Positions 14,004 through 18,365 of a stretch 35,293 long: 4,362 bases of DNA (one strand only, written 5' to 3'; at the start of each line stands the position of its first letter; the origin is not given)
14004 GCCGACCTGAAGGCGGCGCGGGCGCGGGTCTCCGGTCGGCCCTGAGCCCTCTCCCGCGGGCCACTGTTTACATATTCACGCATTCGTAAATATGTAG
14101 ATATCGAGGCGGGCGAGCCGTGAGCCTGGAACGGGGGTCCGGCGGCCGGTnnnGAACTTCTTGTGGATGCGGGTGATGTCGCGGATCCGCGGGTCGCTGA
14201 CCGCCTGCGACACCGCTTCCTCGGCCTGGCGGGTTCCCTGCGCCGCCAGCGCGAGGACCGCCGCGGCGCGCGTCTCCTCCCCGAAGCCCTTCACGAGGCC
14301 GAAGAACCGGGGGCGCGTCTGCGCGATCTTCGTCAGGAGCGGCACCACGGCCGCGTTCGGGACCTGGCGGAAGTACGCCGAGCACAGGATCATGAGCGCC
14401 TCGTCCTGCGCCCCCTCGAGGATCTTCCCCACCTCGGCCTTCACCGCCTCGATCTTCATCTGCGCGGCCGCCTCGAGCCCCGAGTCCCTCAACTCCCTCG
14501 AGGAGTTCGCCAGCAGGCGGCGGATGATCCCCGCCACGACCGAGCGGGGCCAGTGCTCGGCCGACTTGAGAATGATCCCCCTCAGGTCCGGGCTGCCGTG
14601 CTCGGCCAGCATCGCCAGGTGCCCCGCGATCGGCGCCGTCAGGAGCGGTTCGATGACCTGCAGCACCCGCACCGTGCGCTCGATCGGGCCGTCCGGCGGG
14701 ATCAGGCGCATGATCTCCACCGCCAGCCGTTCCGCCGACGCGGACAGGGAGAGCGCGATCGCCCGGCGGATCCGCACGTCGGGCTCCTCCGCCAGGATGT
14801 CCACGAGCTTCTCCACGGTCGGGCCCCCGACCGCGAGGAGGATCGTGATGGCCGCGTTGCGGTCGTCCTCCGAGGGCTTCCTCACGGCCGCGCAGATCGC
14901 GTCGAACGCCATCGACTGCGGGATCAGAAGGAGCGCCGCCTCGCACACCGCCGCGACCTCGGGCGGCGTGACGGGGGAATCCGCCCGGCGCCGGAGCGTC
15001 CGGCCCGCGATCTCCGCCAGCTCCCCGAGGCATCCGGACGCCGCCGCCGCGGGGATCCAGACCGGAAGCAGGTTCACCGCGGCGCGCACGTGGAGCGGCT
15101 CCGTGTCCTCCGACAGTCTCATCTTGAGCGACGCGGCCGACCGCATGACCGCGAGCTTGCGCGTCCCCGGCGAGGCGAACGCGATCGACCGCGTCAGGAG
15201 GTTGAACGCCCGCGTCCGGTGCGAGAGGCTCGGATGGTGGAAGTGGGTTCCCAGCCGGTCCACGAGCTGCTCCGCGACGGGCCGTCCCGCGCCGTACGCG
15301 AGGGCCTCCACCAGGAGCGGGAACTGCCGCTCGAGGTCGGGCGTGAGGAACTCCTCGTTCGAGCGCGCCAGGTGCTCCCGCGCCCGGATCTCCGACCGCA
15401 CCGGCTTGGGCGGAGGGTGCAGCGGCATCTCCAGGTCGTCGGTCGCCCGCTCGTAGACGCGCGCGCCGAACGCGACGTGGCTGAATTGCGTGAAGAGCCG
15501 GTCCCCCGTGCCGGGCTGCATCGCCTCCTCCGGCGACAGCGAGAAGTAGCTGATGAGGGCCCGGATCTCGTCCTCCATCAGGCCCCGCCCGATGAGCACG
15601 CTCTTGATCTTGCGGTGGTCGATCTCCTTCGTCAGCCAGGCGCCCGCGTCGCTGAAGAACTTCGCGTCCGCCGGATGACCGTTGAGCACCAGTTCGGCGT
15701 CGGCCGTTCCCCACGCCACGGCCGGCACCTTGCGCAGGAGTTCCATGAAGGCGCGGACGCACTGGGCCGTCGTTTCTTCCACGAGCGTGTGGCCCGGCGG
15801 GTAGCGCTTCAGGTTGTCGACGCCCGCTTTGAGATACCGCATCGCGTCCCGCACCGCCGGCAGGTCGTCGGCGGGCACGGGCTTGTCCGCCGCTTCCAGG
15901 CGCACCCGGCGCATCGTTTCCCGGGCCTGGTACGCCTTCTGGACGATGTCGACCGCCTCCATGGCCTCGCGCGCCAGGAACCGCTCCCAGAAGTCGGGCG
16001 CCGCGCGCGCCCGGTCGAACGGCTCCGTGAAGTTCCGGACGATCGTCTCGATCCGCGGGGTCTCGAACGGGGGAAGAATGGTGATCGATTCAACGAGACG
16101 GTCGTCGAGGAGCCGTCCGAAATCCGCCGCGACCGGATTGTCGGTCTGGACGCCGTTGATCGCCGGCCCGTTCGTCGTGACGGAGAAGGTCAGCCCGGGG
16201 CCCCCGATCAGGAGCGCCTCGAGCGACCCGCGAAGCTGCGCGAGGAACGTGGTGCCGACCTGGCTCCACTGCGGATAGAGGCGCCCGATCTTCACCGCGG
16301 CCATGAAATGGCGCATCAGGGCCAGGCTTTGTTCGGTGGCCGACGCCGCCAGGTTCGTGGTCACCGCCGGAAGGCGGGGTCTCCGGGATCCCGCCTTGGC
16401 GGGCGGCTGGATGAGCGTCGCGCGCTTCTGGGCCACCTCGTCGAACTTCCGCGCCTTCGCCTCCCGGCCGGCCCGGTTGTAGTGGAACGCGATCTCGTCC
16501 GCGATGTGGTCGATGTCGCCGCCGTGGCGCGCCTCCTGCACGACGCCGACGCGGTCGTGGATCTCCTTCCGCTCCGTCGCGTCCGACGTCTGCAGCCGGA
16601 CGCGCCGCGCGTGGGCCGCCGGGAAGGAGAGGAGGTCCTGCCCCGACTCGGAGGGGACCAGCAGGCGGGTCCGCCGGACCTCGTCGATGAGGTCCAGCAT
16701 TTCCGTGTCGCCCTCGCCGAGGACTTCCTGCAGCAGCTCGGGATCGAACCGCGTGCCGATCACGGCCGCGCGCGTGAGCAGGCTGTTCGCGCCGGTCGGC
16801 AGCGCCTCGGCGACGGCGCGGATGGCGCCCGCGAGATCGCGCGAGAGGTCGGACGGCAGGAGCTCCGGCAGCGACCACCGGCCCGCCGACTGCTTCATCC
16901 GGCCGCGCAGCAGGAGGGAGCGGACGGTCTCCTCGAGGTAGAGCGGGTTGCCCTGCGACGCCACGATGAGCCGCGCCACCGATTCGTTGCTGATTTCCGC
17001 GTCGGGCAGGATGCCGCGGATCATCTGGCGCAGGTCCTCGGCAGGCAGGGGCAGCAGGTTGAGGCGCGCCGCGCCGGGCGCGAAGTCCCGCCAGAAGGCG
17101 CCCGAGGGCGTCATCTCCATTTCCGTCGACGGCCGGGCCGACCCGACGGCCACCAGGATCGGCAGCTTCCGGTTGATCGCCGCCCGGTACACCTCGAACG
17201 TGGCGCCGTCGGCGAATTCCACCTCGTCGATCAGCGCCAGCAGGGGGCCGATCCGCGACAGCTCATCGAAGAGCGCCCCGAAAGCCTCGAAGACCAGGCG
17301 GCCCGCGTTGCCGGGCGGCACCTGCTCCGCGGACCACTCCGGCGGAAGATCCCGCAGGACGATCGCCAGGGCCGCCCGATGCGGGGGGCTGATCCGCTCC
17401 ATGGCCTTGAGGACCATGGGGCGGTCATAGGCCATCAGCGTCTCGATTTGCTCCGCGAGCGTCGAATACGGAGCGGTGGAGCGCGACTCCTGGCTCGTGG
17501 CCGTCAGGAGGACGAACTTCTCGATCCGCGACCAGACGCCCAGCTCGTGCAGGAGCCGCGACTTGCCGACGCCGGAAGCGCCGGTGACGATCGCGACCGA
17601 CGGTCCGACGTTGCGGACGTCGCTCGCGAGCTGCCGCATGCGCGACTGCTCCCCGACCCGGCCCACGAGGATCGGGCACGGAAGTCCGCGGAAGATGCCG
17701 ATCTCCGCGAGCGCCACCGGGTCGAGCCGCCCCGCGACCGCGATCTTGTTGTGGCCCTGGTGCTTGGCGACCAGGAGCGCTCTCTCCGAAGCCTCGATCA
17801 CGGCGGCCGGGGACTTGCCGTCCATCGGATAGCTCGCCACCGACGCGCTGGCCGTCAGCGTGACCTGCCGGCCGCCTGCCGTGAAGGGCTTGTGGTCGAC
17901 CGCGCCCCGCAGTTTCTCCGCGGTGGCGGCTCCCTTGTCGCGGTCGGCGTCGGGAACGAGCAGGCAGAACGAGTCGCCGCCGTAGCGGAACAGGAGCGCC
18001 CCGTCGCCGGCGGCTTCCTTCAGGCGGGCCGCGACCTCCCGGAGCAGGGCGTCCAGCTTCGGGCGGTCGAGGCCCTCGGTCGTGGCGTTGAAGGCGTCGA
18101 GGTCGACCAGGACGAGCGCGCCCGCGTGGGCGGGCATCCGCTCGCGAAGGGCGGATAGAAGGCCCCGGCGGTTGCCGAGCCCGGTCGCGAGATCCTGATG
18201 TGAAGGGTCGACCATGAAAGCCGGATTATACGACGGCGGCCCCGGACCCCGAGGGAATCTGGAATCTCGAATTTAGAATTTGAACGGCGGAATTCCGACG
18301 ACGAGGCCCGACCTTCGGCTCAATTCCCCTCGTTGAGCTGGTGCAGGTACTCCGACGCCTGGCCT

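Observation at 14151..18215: Giant STAND-like protein with a degenerate GGDEF (GGDSF) N-terminal domain and a HEAT-repeat C-terminus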

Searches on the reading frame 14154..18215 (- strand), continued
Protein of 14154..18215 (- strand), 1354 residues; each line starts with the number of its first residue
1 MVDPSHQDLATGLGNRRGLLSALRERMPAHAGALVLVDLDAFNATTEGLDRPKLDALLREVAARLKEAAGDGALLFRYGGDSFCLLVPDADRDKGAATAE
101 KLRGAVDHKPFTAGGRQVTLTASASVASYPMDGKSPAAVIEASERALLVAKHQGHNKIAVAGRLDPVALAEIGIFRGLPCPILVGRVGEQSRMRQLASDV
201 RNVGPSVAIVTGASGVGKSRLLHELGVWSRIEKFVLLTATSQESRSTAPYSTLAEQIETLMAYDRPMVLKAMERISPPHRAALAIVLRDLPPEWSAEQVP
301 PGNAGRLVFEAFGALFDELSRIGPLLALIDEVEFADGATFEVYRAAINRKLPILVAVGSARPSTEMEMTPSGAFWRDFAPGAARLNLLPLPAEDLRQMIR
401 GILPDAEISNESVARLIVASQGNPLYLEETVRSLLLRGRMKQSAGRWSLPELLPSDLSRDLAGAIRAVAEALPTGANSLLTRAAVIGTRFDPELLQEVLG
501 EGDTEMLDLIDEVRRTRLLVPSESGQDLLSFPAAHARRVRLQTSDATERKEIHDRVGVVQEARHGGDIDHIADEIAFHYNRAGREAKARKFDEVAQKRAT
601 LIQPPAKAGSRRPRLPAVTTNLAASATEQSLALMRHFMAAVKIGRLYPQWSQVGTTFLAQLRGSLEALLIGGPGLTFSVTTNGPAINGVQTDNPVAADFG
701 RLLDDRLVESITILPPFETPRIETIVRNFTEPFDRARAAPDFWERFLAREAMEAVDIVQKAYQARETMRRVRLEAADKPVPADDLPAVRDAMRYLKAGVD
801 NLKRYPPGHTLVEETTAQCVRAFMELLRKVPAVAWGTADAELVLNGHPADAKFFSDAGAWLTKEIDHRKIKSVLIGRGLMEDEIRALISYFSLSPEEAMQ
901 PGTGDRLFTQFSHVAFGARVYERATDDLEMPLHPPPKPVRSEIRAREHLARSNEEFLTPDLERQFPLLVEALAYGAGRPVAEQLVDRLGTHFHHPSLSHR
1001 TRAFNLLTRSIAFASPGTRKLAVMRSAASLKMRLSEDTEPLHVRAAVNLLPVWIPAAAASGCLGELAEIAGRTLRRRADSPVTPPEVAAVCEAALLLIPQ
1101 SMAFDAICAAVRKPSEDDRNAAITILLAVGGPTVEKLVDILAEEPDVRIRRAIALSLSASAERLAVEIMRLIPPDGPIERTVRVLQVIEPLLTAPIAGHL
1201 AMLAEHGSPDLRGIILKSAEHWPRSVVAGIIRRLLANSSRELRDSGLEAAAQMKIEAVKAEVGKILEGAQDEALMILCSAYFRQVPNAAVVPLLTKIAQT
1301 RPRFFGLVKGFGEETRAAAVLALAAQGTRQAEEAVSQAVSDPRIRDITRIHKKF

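Call 24: find_encoding_contigs(protein=P0002, flank=10000, max_places=2)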
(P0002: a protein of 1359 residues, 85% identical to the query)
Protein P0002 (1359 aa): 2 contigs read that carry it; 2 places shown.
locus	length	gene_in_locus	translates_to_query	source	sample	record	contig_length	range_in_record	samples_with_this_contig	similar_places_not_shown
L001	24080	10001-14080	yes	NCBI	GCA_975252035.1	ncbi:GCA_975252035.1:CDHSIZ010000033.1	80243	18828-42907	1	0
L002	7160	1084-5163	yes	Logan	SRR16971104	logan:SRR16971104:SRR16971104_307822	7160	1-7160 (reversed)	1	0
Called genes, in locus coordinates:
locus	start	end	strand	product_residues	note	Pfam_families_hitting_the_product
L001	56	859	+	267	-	PF13489:Methyltransf_23, PF01209:Ubie_methyltran, PF13847:Methyltransf_31, PF08241:Methyltransf_11, PF08242:Methyltransf_12, PF13649:Methyltransf_25, PF20922:Anamorsin_N (weak)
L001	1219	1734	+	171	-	-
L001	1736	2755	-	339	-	PF00899:ThiF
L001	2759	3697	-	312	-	-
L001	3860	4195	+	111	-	PF13451:zf_Tbcl, PF23477:zf_Tbcl_2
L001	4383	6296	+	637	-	PF01841:Transglut_core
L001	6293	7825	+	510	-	PF16697:Yop-YscD_cpl, PF00498:FHA, PF00158:Sigma54_activat, PF14532:Sigma54_activ_2 (weak), PF25601:AAA_lid_14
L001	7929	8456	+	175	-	-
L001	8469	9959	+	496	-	PF00069:Pkinase, PF01636:APH (faint), PF07714:PK_Tyr_Ser-Thr, PF03109:ABC1 (weak)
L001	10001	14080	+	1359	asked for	PF00990:GGDEF, PF13191:AAA_16, PF13401:AAA_22 (faint)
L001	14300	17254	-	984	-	PF07719:TPR_2 (faint), PF00069:Pkinase, PF07714:PK_Tyr_Ser-Thr, PF03109:ABC1 (weak), PF13371:TPR_9 (faint), PF13432:TPR_16 (faint), PF00515:TPR_1 (faint), PF13414:TPR_11 (faint), +2 more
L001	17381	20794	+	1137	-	PF00069:Pkinase, PF07714:PK_Tyr_Ser-Thr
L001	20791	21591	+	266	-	PF00005:ABC_tran, PF13304:AAA_21 (faint)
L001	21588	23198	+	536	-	-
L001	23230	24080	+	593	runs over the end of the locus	PF17899:Peptidase_M61_N, PF05299:Peptidase_M61, PF13180:PDZ_2 (weak)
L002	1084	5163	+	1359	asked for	PF00990:GGDEF, PF13191:AAA_16, PF13401:AAA_22 (faint)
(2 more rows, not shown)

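Call 25: find_encoding_contigs(protein=P0018, flank=10000, max_places=1)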
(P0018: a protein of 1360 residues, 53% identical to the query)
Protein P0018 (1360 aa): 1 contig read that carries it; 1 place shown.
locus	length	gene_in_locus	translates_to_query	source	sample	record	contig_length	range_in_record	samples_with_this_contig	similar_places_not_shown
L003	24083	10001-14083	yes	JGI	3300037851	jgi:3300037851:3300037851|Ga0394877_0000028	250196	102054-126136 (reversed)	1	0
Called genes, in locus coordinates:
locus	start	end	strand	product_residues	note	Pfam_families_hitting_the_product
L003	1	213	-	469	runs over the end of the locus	PF00884:Sulfatase, PF01663:Phosphodiest (faint), PF16347:SGSH_C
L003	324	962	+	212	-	PF12804:NTP_transf_3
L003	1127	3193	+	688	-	PF19313:DUF5916 (weak)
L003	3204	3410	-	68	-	-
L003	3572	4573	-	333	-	-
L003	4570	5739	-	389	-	PF03738:GSP_synth, PF14403:CP_ATPgrasp_2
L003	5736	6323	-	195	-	-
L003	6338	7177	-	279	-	PF03994:DUF350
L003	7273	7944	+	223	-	PF08713:DNA_alkylation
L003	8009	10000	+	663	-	PF00069:Pkinase, PF07714:PK_Tyr_Ser-Thr, PF03109:ABC1 (weak)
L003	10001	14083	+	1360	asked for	PF00990:GGDEF, PF13191:AAA_16, PF13401:AAA_22 (faint), PF13646:HEAT_2 (faint)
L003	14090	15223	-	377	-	PF00149:Metallophos, PF12850:Metallophos_2 (faint)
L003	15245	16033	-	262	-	-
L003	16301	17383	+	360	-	-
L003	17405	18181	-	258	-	-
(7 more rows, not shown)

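Call 26: find_encoding_contigs(protein=P0041, flank=10000, max_places=1)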
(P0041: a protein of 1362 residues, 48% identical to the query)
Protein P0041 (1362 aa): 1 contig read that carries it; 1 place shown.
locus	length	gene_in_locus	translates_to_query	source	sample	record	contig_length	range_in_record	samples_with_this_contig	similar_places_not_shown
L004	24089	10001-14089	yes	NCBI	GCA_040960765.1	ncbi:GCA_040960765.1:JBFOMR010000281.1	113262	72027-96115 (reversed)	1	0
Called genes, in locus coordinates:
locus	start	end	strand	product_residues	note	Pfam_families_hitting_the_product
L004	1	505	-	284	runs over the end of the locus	PF00857:Isochorismatase (weak)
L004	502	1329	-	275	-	PF14378:PAP2_3, PF01569:PAP2 (weak)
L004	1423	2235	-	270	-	PF03130:HEAT_PBS (faint), PF13646:HEAT_2 (weak)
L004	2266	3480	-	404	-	PF01408:GFO_IDH_MocA, PF19051:GFO_IDH_MocA_C2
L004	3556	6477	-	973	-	PF00069:Pkinase, PF07714:PK_Tyr_Ser-Thr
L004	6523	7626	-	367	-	PF00465:Fe-ADH, PF13685:Fe-ADH_2 (weak), PF25137:ADH_Fe_C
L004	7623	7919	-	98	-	PF03992:ABM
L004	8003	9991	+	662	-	PF00069:Pkinase, PF03109:ABC1 (weak), PF07714:PK_Tyr_Ser-Thr, PF01636:APH (weak)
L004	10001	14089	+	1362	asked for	PF00990:GGDEF, PF13191:AAA_16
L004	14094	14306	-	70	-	-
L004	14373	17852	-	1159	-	PF00289:Biotin_carb_N, PF02222:ATP-grasp, PF02786:CPSase_L_D2, PF07478:Dala_Dala_lig_C, PF02785:Biotin_carb_C, PF00682:HMGL-like, PF02436:PYC_OADA, PF00364:Biotin_lipoyl, +1 more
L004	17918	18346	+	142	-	-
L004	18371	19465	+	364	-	-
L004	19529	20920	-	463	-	PF00884:Sulfatase, PF16347:SGSH_C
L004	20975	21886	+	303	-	PF00684:DnaJ_CXXCXGXG (faint)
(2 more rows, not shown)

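Call 27: find_encoding_contigs(protein=P0023, flank=10000, max_places=1)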
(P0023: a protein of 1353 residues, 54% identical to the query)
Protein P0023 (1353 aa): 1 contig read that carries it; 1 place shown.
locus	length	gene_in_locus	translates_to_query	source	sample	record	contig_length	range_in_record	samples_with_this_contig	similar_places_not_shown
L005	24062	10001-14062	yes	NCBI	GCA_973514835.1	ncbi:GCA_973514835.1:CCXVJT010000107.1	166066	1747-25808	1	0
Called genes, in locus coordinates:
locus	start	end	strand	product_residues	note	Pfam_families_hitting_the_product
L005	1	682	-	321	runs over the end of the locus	-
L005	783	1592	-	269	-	PF04760:IF2_N (faint)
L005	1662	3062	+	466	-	PF03616:Glt_symporter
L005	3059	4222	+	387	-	PF02746:MR_MLE_N, PF13378:MR_MLE_C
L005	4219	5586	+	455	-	PF01011:PQQ (faint), PF13360:PQQ_2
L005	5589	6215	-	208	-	PF04542:Sigma70_r2 (weak), PF08281:Sigma70_r4_2 (weak)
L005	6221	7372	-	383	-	PF00465:Fe-ADH, PF13685:Fe-ADH_2 (weak), PF25137:ADH_Fe_C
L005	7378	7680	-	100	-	PF03992:ABM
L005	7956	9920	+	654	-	PF00069:Pkinase, PF07714:PK_Tyr_Ser-Thr, PF03109:ABC1 (weak)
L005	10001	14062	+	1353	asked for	PF00990:GGDEF, PF13191:AAA_16, PF13646:HEAT_2 (faint)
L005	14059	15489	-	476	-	PF05057:DUF676 (weak)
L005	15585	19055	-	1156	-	PF00289:Biotin_carb_N, PF02222:ATP-grasp, PF02786:CPSase_L_D2, PF07478:Dala_Dala_lig_C, PF02785:Biotin_carb_C, PF00682:HMGL-like, PF02436:PYC_OADA, PF00364:Biotin_lipoyl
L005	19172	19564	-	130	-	-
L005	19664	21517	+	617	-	-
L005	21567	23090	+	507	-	PF03629:SASA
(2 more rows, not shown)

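Call 29: find_encoding_contigs(protein=P0045, flank=8000, max_places=1)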
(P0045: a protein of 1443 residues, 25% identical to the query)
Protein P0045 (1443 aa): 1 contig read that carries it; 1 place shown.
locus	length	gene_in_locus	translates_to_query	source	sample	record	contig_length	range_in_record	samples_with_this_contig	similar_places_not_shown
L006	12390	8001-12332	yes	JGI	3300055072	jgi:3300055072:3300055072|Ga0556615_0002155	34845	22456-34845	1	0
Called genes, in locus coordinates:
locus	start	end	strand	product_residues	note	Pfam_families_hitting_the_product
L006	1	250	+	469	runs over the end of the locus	PF02589:LUD_dom, PF13183:Fer4_8, PF13237:Fer4_10 (faint), PF13534:Fer4_17 (weak), PF11870:LutB_C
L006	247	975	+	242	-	PF02589:LUD_dom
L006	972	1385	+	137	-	PF09969:DUF2203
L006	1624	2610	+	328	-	PF01717:Meth_synt_2, PF08267:Meth_synt_1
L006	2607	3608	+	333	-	PF01717:Meth_synt_2, PF08267:Meth_synt_1 (weak)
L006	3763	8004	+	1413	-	PF00990:GGDEF, PF13191:AAA_16, PF13646:HEAT_2 (faint)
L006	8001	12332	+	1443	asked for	PF00990:GGDEF, PF13191:AAA_16, PF03130:HEAT_PBS (weak), PF13646:HEAT_2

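Call 30: find_encoding_contigs(protein=P0046, flank=8000, max_places=1)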
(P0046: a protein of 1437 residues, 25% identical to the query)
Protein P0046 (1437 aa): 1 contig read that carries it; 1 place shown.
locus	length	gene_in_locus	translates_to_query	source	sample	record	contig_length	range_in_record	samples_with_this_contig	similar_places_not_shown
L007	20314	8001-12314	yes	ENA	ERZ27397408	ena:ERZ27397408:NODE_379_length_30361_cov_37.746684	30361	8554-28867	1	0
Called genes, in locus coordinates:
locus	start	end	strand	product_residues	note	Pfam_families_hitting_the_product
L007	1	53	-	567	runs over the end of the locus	-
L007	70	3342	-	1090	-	-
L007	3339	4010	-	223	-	PF13709:DUF4159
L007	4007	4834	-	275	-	PF00590:TP_methylase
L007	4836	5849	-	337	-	-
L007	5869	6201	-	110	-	PF14595:Thioredoxin_9 (weak), PF00085:Thioredoxin, PF13098:Thioredoxin_2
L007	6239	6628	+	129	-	PF00903:Glyoxalase, PF13468:Glyoxalase_3, PF13669:Glyoxalase_4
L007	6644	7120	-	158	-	-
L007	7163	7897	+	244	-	PF03740:PdxJ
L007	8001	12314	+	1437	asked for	PF00990:GGDEF, PF13191:AAA_16, PF13401:AAA_22 (faint), PF02985:HEAT (faint), PF13646:HEAT_2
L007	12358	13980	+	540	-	-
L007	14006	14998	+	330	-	PF03706:LPG_synthase_TM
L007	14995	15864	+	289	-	PF00288:GHMP_kinases_N, PF08544:GHMP_kinases_C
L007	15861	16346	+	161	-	-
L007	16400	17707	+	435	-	PF13557:Phenol_MetA_deg (faint)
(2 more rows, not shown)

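Call 31: find_encoding_contigs(protein=P0044, flank=8000, max_places=1)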
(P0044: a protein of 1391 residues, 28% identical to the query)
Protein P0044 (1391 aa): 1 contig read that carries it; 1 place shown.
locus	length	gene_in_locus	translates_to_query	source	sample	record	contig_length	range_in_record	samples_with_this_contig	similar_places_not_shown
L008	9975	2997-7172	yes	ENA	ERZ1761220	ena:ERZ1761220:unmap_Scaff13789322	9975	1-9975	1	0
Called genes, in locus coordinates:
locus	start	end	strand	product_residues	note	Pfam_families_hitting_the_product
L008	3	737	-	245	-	?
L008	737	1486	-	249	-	PF00089:Trypsin, PF13365:Trypsin_2, PF13180:PDZ_2, PF17820:PDZ_6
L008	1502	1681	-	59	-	-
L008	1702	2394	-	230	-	PF02678:Pirin, PF17954:Pirin_C_2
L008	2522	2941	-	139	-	PF01978:TrmB (weak), PF12802:MarR_2, PF01047:MarR, PF13601:HTH_34 (weak)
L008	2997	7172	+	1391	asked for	PF00990:GGDEF, PF13191:AAA_16, PF13646:HEAT_2 (weak)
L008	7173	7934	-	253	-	-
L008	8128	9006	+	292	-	PF01882:DUF58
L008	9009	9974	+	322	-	?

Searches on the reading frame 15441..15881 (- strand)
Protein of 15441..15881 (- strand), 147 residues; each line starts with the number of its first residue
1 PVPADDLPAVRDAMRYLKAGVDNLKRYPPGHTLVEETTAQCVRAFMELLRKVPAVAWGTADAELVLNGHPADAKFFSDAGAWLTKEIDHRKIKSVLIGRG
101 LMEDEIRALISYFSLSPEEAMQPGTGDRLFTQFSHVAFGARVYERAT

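Call 81: find_homologous_proteins(query=A5, max_evalue=0.001)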
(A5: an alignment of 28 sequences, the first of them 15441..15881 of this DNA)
Query A5 (28 sequences): 2169 candidates shared short words with the query, none scored E <= 0.001.
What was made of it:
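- Tried and rejected: A word-indexed homologue search with a single-module alignment (A5) returned nothing and used up one search (call 81).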
